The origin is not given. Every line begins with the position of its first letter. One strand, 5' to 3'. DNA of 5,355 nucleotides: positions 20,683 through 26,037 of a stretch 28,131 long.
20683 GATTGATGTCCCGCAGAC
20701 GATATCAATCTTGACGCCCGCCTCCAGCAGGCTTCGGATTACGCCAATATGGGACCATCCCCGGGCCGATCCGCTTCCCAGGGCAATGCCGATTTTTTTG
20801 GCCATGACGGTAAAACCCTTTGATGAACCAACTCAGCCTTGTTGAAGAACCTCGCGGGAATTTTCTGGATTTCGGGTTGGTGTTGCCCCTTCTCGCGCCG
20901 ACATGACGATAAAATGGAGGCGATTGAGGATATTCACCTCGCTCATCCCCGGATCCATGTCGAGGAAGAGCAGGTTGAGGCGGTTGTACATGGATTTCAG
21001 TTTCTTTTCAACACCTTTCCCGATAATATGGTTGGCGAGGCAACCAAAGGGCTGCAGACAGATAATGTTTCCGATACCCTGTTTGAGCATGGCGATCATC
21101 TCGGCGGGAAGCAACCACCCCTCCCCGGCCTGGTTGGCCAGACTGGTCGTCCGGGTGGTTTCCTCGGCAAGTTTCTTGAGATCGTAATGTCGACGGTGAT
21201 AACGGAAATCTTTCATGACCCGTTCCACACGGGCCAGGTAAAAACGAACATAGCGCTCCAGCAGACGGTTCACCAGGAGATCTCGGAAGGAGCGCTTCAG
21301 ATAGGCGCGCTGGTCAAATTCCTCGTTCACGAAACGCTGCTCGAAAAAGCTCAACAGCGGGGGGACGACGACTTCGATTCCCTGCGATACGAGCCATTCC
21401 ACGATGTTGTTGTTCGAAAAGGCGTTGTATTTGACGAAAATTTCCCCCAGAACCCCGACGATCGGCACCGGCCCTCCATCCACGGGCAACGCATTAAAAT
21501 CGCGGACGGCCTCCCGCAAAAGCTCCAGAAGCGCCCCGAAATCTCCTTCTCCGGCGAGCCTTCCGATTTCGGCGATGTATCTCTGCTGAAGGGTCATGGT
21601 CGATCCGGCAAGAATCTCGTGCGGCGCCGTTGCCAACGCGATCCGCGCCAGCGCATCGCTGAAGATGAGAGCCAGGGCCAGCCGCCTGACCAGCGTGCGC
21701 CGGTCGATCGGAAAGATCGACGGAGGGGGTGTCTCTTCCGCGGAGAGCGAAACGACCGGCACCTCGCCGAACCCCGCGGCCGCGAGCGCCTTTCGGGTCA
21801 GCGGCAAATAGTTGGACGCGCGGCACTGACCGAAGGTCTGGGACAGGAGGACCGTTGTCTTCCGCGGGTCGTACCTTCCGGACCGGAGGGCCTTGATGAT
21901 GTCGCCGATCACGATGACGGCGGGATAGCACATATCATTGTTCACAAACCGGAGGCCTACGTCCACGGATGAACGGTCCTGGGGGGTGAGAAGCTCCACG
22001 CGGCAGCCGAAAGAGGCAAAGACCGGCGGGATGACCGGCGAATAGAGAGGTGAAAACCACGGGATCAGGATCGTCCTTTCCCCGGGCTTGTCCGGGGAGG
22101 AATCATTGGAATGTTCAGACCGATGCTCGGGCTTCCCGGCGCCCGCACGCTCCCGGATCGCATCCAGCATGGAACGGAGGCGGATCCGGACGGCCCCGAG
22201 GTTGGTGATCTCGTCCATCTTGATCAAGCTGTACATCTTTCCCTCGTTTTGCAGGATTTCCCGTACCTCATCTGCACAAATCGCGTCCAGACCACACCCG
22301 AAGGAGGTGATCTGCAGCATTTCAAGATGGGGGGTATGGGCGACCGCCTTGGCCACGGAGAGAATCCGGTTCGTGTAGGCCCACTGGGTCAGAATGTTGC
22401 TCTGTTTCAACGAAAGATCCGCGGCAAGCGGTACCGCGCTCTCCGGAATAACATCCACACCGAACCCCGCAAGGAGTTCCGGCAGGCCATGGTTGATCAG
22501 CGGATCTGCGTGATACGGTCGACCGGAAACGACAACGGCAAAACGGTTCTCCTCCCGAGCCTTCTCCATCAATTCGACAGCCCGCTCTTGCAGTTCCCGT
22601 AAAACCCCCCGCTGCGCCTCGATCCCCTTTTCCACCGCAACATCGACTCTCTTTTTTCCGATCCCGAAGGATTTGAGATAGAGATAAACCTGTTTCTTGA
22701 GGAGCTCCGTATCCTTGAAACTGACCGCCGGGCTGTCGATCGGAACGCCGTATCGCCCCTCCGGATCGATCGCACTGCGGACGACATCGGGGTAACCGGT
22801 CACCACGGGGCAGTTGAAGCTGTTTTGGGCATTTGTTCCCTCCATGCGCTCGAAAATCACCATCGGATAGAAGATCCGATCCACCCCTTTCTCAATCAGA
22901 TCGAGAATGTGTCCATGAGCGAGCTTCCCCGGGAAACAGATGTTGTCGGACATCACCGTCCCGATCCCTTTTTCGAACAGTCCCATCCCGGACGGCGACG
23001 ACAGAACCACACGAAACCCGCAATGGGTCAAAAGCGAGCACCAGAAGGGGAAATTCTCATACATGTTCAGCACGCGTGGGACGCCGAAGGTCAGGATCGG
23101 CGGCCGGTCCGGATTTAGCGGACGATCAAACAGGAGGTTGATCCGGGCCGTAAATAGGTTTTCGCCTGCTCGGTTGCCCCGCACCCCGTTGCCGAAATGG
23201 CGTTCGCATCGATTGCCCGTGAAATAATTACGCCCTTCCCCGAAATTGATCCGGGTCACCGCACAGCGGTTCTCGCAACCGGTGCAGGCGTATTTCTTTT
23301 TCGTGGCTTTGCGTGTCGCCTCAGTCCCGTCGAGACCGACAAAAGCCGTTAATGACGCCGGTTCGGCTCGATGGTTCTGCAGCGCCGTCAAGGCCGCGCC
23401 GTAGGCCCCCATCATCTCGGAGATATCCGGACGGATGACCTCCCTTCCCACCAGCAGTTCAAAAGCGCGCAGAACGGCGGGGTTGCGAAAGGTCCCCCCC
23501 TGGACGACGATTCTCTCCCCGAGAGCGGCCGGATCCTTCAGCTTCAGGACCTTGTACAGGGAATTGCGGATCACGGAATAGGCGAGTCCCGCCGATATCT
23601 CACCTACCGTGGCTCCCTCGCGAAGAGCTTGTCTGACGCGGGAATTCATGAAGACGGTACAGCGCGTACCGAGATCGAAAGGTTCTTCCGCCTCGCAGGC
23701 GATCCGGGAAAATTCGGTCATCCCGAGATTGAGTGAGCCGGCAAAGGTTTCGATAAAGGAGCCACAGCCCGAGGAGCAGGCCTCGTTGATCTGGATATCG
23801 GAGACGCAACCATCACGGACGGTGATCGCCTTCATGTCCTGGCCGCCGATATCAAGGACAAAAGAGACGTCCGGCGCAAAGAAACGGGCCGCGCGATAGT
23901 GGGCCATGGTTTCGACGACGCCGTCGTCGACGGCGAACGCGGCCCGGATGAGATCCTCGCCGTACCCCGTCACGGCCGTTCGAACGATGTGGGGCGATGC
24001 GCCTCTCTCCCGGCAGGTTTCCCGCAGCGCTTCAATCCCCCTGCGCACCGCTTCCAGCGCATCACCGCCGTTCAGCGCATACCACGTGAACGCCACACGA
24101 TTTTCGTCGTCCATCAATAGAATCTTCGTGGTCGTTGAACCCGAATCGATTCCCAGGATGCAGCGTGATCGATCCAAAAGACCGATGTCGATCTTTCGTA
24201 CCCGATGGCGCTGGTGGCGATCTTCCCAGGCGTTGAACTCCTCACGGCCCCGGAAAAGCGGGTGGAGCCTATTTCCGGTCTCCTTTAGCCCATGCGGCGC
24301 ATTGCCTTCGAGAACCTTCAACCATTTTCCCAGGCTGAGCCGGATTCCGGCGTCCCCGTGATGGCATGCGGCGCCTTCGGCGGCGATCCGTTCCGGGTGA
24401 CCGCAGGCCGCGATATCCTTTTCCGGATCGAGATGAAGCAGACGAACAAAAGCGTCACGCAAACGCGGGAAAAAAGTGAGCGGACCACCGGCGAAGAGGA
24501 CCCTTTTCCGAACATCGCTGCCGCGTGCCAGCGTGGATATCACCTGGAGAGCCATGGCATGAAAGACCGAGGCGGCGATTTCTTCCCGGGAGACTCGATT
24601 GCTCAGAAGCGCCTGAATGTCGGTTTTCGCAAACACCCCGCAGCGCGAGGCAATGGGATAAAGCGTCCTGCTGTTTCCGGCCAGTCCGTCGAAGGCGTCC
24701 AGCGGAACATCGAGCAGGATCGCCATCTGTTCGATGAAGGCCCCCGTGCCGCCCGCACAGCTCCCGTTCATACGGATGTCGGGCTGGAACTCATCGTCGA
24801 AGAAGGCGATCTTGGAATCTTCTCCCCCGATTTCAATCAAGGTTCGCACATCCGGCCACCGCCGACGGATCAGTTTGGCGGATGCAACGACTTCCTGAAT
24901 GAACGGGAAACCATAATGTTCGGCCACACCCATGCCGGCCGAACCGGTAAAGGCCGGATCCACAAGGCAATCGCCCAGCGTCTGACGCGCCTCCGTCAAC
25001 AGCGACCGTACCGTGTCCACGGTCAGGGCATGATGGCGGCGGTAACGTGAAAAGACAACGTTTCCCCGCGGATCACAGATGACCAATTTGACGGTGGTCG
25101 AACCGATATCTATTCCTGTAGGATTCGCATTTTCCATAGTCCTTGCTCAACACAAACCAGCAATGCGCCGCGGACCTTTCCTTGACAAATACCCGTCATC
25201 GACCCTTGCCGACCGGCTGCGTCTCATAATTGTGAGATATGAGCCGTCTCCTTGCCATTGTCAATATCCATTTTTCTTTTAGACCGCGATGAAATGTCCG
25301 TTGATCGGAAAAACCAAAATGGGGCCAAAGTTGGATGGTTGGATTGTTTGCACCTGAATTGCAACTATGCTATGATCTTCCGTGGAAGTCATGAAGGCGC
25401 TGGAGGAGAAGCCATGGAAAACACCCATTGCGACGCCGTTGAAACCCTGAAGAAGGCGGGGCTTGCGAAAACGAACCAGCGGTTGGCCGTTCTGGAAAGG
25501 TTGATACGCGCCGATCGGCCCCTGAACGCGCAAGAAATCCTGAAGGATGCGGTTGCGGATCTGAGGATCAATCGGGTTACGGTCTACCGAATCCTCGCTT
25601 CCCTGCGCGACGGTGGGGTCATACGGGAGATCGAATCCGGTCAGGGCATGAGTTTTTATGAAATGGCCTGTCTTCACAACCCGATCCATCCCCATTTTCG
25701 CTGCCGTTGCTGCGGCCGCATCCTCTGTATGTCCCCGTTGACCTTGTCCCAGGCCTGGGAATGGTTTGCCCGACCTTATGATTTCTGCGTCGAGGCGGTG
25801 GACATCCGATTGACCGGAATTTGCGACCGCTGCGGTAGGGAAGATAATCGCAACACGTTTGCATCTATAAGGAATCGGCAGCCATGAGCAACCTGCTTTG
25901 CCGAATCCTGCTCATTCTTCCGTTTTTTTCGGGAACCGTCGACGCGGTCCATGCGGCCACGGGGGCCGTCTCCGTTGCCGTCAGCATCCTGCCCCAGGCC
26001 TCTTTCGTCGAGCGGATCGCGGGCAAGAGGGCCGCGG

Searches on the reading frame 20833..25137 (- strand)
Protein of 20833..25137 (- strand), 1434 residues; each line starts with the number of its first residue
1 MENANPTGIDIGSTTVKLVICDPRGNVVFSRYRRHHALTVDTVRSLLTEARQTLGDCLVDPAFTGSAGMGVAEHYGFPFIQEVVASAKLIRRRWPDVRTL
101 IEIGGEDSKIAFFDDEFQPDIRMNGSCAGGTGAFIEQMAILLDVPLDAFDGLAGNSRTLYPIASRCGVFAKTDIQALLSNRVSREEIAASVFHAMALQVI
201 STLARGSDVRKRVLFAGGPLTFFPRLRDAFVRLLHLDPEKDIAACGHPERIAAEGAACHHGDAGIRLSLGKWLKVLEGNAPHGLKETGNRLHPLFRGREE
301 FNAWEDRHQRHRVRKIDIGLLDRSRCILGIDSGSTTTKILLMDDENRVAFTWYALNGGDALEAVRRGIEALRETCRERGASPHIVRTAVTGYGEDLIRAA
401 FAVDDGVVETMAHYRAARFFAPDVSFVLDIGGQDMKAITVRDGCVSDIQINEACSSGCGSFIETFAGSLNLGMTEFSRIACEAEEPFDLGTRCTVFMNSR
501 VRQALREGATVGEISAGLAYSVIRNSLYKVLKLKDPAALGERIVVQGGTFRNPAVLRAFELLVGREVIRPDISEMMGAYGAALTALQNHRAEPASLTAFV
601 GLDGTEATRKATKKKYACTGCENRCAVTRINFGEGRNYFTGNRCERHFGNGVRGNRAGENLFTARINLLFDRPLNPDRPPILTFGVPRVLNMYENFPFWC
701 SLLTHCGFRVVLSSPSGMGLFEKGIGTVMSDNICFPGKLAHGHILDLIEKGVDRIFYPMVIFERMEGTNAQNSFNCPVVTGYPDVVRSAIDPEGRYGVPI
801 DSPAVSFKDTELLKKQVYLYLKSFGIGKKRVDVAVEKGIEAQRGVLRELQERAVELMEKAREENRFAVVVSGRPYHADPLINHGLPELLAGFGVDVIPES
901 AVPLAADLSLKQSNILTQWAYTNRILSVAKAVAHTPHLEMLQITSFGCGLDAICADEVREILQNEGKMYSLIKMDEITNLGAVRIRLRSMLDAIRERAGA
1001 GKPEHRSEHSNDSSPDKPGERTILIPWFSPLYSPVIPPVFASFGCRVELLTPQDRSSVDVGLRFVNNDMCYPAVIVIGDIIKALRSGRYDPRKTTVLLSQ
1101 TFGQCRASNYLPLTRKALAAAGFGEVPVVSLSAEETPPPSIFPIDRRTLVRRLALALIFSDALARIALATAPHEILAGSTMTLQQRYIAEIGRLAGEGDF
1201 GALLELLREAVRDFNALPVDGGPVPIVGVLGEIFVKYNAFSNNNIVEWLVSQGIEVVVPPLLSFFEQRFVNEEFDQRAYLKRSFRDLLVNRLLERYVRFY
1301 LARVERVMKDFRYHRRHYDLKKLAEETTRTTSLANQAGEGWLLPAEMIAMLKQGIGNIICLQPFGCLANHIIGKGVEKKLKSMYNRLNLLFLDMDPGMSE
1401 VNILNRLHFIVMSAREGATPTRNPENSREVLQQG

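Call 6: search_protein_families(library=pfam, proteins=[window:20833-25137:-])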
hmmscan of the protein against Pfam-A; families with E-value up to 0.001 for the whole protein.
window:20833-25137:- (1434 aa): 2 families
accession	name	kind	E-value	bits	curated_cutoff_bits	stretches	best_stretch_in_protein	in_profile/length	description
PF09989.15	DUF2229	-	3.6e-74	249.5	29.4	1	684-901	2-217/218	CoA enzyme activase uncharacterised domain (DUF2229)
PF01869.26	BcrAD_BadFG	-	3.5e-72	243.6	31.5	2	328-585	1-271/271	BadF/BadG/BcrA/BcrD ATPase family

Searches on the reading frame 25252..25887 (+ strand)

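Call 6: search_protein_families(library=pfam, proteins=[window:25252-25887:+])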
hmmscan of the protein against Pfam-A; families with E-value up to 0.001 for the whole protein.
window:25252-25887:+ (211 aa): 1 family
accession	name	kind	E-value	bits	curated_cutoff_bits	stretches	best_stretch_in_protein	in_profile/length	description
PF01475.25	FUR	-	1.8e-13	51.1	23.1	1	68-182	1-115/121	Ferric uptake regulator family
